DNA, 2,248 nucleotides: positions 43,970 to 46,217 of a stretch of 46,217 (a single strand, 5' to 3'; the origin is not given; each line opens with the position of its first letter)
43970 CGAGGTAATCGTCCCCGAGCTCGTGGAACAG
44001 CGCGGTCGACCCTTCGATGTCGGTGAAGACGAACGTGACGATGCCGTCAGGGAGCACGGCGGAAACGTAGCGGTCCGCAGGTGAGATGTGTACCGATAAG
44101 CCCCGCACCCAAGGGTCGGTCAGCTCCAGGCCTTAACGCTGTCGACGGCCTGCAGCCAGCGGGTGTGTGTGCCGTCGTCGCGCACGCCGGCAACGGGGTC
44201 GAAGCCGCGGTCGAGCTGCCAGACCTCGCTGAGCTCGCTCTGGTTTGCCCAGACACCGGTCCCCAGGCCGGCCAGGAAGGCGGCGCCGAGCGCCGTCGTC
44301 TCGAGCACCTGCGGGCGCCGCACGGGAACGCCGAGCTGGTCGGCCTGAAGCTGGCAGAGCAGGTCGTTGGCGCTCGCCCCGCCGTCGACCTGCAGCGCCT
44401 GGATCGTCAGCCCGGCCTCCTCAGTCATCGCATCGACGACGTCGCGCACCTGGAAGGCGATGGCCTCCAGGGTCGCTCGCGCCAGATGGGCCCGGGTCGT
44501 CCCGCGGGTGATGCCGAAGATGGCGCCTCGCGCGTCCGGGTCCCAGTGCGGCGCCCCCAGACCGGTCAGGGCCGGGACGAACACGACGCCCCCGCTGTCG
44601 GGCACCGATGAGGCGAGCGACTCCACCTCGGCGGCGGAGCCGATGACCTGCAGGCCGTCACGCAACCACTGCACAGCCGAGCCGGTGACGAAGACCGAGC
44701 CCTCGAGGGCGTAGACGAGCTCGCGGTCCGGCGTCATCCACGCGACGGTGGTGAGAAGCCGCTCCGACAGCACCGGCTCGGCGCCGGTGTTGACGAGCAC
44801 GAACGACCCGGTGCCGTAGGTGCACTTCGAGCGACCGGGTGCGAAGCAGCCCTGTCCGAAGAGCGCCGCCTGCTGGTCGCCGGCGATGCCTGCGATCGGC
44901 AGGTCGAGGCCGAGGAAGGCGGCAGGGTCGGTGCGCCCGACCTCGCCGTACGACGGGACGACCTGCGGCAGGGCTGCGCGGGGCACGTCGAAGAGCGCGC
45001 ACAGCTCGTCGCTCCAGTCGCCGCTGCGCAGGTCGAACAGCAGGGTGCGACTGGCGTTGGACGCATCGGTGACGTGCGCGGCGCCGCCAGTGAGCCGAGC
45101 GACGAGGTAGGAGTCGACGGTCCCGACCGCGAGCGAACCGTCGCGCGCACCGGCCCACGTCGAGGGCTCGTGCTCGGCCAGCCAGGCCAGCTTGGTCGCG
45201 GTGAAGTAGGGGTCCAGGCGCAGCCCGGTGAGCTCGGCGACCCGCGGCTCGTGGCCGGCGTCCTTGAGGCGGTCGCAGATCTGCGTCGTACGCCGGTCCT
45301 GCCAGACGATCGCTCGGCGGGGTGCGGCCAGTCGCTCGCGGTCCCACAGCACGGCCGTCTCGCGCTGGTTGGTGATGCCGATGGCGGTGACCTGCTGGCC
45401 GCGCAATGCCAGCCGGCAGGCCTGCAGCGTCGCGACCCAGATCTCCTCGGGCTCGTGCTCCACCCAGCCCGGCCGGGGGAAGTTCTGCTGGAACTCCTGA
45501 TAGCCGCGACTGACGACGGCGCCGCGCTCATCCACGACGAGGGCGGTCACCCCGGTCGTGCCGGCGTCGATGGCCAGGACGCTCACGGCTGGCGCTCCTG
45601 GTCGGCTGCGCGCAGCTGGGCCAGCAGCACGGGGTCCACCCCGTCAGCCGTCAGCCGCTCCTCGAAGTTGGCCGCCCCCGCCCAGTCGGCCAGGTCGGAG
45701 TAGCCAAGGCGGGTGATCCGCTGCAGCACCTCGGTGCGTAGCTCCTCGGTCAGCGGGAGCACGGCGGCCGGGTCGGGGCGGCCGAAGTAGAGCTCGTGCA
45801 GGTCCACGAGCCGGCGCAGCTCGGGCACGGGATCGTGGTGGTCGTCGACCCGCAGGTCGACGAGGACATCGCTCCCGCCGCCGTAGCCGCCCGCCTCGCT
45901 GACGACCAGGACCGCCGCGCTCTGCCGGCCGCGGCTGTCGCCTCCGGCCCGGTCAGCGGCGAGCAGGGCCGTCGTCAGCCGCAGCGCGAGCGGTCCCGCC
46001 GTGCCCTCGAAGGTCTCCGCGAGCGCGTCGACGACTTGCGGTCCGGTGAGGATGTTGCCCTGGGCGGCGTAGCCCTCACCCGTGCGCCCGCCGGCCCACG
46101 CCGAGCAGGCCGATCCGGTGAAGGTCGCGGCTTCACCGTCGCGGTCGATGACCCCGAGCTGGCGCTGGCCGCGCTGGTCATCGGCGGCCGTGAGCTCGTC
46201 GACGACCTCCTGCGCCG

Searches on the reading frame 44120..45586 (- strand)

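Call 13: search_protein_families(library=pfam, max_evalue=0.001, proteins=[window:44120-45586:-])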
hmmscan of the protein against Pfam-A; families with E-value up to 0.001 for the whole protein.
window:44120-45586:- (488 aa): 2 families
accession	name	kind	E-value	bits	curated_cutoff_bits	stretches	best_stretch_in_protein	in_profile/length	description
PF00370.27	FGGY_N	-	2.1e-68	231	28.8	1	3-244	2-245/245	FGGY family of carbohydrate kinases, N-terminal domain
PF02782.22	FGGY_C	-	1.4e-49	169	27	1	254-440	2-195/198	FGGY family of carbohydrate kinases, C-terminal domain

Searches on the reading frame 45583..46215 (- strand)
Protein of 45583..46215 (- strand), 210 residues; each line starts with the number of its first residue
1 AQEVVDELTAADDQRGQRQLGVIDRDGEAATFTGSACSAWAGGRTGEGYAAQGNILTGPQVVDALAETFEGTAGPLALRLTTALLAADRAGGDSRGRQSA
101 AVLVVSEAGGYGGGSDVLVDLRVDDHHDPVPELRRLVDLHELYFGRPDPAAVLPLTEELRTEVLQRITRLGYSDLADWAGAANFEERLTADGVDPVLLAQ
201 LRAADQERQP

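Call 12: search_protein_families(library=pfam, max_evalue=0.001, proteins=[window:45583-46215:-])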
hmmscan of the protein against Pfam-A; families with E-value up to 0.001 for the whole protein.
window:45583-46215:- (210 aa): 2 families
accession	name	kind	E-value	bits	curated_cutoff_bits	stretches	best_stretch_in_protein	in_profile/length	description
PF06267.17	DUF1028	-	4.6e-45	154.3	26.2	1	1-133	63-193/193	Family of unknown function (DUF1028)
PF08823.16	PG_binding_2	-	6.7e-06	26.7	21.1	1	143-199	1-72/74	Putative peptidoglycan binding domain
